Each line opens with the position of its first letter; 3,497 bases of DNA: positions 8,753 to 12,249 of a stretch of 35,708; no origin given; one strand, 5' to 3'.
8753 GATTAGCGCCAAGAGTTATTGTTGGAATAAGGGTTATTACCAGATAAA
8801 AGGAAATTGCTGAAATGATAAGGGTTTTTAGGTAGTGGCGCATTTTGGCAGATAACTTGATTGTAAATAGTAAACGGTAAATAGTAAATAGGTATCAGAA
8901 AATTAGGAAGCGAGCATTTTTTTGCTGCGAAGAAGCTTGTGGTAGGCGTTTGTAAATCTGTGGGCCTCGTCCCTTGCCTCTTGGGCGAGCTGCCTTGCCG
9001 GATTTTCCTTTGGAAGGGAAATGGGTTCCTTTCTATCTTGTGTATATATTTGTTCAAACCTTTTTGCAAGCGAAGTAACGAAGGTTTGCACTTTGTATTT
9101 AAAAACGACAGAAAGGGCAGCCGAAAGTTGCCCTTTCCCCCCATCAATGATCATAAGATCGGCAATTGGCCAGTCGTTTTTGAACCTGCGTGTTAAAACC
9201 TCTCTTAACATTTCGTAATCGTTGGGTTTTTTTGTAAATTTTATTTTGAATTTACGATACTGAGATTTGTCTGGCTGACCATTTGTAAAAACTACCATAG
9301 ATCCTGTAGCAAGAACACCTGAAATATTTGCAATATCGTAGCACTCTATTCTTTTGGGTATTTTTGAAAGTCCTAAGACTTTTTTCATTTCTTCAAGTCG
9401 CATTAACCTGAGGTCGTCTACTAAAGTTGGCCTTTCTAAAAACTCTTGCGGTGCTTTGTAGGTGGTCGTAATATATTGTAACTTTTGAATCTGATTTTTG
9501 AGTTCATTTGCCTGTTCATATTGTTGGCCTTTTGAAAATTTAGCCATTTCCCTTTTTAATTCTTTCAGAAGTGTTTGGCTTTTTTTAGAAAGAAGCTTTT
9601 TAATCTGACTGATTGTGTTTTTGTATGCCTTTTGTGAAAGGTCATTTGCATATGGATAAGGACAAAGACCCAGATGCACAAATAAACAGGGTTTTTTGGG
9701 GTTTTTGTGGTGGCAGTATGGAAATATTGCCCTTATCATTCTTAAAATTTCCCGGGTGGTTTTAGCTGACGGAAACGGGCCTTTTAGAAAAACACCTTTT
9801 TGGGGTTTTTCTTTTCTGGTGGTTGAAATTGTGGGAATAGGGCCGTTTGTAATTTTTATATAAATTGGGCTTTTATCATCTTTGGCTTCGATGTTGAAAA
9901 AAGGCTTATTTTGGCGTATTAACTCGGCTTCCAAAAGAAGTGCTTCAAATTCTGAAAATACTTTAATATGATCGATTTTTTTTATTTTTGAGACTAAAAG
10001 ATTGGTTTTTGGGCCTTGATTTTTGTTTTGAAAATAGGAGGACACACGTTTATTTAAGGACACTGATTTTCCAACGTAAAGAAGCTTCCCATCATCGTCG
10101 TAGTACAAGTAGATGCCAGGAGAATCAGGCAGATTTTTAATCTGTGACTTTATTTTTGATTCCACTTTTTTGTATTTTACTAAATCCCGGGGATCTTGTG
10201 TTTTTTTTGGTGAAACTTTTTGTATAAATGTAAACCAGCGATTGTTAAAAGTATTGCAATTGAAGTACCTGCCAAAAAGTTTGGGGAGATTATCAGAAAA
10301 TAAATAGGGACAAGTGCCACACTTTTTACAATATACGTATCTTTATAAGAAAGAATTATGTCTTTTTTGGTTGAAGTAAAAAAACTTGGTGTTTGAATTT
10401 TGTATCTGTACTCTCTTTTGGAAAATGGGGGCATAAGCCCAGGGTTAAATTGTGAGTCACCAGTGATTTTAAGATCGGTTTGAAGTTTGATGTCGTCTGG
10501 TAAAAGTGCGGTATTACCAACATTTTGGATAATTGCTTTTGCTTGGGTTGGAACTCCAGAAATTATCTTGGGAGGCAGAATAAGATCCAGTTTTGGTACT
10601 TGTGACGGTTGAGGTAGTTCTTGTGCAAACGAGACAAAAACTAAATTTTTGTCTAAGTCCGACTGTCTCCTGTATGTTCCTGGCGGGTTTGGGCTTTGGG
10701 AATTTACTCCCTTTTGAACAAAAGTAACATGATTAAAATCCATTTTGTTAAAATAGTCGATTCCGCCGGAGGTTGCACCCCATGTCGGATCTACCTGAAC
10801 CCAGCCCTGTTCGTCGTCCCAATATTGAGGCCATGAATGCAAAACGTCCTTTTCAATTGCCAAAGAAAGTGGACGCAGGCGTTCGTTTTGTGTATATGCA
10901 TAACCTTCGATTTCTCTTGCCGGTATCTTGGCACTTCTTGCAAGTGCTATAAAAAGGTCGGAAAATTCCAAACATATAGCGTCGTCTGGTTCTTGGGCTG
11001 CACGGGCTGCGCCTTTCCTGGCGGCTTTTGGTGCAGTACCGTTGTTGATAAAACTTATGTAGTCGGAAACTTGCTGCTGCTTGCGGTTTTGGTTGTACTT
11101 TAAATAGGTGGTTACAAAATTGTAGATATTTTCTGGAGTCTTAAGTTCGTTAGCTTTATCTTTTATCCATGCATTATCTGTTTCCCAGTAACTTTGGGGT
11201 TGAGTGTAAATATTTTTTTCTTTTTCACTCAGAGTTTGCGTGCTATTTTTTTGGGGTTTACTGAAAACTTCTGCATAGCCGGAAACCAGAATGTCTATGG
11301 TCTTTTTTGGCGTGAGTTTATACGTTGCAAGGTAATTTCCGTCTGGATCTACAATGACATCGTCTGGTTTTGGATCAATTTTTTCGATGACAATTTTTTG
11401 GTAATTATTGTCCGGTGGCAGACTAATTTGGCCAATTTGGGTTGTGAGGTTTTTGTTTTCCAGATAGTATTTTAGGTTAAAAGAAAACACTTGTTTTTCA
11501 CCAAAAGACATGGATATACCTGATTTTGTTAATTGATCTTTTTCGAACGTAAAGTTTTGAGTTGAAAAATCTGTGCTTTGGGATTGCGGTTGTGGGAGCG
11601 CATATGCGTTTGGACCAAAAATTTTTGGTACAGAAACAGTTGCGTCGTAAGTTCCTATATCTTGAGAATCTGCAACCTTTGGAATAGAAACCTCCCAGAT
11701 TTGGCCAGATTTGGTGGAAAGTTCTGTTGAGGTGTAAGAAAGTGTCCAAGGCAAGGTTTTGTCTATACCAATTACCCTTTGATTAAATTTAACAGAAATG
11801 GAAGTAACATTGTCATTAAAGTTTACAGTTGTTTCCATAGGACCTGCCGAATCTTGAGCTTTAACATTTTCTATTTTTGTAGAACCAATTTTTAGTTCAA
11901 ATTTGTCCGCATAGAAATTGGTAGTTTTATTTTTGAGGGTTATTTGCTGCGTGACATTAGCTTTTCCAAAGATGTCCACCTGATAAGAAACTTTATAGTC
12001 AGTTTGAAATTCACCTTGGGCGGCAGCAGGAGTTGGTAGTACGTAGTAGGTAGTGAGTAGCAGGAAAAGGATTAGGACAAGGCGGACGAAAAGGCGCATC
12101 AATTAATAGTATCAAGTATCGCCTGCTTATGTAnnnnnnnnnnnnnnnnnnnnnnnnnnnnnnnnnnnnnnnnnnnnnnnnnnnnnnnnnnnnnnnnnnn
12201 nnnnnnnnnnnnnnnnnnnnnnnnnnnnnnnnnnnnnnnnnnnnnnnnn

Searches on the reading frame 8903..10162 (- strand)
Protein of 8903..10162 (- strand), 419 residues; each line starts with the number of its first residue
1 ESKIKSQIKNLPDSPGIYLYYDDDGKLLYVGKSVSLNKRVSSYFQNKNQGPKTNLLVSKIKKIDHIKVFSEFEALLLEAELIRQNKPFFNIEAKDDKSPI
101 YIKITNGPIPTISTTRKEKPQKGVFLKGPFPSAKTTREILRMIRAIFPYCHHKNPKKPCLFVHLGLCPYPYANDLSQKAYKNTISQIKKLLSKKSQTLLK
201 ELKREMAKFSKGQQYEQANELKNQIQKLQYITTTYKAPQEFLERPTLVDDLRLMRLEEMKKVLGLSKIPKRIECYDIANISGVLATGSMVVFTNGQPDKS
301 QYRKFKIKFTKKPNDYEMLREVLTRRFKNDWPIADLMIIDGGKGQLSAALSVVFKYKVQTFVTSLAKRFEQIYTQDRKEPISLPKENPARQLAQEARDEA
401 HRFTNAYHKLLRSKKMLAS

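Call 20: search_protein_families(library=pfam, proteins=[window:8903-10162:-])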
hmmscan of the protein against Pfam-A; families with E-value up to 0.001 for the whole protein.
window:8903-10162:- (419 aa): 3 families
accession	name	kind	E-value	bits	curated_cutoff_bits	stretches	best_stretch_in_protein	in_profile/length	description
PF08459.17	UvrC_RNaseH_dom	-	2e-46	158.2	22.3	1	260-403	1-157/159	UvrC RNAse H endonuclease domain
PF01541.30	GIY-YIG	-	4.1e-10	40.3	22.6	1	15-87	2-74/78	GIY-YIG catalytic domain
PF02151.25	UVR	-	1.6e-06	28.1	21.5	1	197-230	2-35/36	UvrB/uvrC motif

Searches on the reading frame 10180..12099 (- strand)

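Call 20: search_protein_families(library=pfam, proteins=[window:10180-12099:-])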
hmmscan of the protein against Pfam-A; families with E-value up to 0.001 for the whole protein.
window:10180-12099:- (639 aa): 1 family
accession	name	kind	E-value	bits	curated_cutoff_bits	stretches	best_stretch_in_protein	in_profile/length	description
PF01841.26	Transglut_core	-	4.9e-15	56.2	23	1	315-438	11-108/108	Transglutaminase-like superfamily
